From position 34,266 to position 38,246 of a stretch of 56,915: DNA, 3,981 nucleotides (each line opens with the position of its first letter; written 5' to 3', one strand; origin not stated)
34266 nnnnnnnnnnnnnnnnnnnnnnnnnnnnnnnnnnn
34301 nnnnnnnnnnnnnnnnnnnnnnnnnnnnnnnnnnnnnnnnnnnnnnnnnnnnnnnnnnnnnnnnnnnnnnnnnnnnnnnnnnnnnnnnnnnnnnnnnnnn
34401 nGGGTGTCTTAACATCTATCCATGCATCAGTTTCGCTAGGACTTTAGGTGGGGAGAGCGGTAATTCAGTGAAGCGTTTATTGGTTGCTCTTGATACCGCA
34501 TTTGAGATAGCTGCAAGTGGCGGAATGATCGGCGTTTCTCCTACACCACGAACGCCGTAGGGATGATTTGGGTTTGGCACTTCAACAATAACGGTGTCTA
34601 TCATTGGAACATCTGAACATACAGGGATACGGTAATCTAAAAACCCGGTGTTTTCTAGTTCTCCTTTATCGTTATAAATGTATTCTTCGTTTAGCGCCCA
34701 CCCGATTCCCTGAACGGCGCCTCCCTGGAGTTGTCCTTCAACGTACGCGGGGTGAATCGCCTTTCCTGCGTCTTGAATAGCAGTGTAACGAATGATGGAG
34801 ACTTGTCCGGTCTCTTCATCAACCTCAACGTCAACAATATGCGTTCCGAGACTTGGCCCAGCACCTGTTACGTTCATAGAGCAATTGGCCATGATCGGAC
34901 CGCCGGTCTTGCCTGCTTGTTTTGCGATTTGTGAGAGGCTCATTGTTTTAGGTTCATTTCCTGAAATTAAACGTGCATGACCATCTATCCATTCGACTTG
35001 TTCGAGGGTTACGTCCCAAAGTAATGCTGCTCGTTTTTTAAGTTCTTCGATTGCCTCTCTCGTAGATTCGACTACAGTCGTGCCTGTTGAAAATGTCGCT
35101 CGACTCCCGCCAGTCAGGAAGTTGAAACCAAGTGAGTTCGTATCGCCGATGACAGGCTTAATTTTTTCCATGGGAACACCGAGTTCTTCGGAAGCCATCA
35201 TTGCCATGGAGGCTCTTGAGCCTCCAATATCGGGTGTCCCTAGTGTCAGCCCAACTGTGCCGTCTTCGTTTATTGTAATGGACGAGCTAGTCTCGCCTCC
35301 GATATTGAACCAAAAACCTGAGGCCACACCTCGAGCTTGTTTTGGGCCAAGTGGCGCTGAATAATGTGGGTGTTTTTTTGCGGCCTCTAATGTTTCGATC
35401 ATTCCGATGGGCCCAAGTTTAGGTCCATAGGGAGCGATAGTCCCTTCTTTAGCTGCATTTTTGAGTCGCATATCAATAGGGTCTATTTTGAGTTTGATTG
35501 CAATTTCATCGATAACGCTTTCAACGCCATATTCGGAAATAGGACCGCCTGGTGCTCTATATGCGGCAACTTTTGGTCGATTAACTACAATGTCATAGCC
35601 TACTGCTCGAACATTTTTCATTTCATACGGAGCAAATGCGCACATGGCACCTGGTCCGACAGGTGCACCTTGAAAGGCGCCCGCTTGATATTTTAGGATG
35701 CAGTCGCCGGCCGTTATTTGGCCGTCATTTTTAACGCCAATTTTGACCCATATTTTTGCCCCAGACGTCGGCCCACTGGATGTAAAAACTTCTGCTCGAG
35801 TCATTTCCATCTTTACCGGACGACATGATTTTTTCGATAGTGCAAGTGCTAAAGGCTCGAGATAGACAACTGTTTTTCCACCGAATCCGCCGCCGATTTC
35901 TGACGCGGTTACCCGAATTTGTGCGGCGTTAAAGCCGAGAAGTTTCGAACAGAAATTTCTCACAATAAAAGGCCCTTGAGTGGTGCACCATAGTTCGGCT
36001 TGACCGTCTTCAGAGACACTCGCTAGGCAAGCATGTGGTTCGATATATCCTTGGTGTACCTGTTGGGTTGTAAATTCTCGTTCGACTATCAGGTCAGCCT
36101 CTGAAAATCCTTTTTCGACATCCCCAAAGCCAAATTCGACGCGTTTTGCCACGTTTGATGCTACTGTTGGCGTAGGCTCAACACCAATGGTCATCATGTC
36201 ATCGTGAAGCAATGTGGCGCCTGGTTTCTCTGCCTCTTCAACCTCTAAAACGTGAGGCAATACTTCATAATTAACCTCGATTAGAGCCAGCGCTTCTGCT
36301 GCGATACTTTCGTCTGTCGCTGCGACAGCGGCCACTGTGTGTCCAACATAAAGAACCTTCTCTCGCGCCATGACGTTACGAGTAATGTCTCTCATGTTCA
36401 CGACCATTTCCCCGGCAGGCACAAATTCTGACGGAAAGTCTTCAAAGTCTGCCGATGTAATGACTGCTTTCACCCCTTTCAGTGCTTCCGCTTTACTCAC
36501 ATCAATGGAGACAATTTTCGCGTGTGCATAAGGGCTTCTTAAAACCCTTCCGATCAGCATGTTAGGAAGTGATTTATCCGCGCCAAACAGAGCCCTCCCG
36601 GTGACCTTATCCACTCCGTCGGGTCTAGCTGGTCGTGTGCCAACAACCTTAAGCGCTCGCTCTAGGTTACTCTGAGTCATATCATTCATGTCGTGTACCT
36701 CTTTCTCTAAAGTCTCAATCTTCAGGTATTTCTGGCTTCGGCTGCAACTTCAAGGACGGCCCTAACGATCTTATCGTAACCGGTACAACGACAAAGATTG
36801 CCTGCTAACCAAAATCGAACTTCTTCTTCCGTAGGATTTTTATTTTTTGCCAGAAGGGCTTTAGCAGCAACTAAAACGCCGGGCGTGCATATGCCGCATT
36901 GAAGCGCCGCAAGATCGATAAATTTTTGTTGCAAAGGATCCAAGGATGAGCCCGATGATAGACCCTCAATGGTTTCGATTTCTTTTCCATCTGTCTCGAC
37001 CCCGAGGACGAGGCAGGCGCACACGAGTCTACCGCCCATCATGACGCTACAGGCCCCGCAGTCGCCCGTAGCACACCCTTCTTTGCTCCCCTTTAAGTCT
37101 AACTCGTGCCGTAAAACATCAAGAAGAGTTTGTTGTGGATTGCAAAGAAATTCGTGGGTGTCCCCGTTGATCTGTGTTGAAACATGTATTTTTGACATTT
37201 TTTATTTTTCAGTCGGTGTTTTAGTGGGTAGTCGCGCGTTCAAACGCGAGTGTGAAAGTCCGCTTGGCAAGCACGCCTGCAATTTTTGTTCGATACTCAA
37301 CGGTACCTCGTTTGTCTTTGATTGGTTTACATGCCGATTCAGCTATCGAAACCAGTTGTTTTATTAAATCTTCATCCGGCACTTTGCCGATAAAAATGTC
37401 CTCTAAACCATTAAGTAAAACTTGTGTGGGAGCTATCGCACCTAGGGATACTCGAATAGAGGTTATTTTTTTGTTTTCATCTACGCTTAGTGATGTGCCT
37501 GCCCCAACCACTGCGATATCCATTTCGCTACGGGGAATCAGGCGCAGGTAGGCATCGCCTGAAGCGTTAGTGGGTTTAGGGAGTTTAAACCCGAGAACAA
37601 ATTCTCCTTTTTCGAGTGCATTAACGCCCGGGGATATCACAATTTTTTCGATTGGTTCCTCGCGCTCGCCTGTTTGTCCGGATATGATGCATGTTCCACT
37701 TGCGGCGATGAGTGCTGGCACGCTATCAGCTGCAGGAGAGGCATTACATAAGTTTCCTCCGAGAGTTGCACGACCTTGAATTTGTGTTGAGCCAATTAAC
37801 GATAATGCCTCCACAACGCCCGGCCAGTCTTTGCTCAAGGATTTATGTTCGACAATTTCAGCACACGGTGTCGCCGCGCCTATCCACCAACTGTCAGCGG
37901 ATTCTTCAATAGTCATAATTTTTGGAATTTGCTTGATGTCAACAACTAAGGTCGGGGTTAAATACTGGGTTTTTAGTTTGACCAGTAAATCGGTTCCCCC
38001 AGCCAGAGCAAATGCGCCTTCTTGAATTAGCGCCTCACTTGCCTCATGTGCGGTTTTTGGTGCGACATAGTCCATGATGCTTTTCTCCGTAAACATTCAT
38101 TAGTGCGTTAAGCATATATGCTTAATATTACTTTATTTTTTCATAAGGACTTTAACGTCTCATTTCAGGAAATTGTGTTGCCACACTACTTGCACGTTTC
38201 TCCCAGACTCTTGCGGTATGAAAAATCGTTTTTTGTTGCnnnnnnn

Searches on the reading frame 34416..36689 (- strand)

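Call 63: search_protein_families(library=pfam, proteins=[window:34416-36689:-], max_evalue=0.000001)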
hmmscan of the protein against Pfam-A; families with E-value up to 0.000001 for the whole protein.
window:34416-36689:- (757 aa): 3 families
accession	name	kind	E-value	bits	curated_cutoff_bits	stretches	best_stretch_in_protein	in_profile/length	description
PF02738.23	MoCoBD_1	-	3.6e-65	219.9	27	1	177-412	6-244/244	Molybdopterin cofactor-binding domain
PF20256.3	MoCoBD_2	-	2.6e-61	208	27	1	454-695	26-283/283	Molybdopterin cofactor-binding domain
PF01315.27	Ald_Xan_dh_C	-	4.6e-27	95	31.3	1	30-145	1-110/110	Aldehyde oxidase and xanthine dehydrogenase, a/b hammerhead domain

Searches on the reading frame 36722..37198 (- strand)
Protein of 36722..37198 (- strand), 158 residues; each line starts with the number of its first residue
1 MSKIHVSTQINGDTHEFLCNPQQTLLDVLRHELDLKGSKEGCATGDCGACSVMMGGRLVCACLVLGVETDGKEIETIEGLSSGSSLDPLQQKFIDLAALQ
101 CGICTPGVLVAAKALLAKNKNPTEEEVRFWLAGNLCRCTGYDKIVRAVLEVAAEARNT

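Call 63: search_protein_families(library=pfam, proteins=[window:36722-37198:-], max_evalue=0.000001)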
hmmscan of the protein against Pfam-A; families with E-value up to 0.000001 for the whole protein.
window:36722-37198:- (158 aa): 2 families
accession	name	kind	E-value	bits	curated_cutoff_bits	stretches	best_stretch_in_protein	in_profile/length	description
PF01799.25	Fer2_2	-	3.9e-29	101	30.3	1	76-148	1-74/75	[2Fe-2S] binding domain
PF00111.32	Fer2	-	7.3e-07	29.5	21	1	9-55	2-48/77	2Fe-2S iron-sulfur cluster binding domain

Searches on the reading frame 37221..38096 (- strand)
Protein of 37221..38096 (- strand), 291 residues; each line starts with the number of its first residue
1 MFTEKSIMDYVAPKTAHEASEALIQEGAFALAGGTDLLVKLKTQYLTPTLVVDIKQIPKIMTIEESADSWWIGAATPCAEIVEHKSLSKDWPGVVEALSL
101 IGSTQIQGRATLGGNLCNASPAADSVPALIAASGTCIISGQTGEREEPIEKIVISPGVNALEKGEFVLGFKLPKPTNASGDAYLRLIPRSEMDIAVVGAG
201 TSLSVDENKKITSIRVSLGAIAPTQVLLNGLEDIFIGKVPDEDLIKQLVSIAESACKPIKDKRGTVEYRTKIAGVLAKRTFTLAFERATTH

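Call 63: search_protein_families(library=pfam, proteins=[window:37221-38096:-], max_evalue=0.000001)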
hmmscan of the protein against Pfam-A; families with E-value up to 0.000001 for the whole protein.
window:37221-38096:- (291 aa): 2 families
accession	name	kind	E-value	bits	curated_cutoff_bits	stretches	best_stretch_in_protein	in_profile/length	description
PF00941.27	FAD_binding_5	-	2e-37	129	27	1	8-175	3-170/170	FAD binding domain in molybdopterin dehydrogenase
PF03450.22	CO_deh_flav_C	-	3.5e-22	78.9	25.5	1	183-282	2-100/102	CO dehydrogenase flavoprotein C-terminal domain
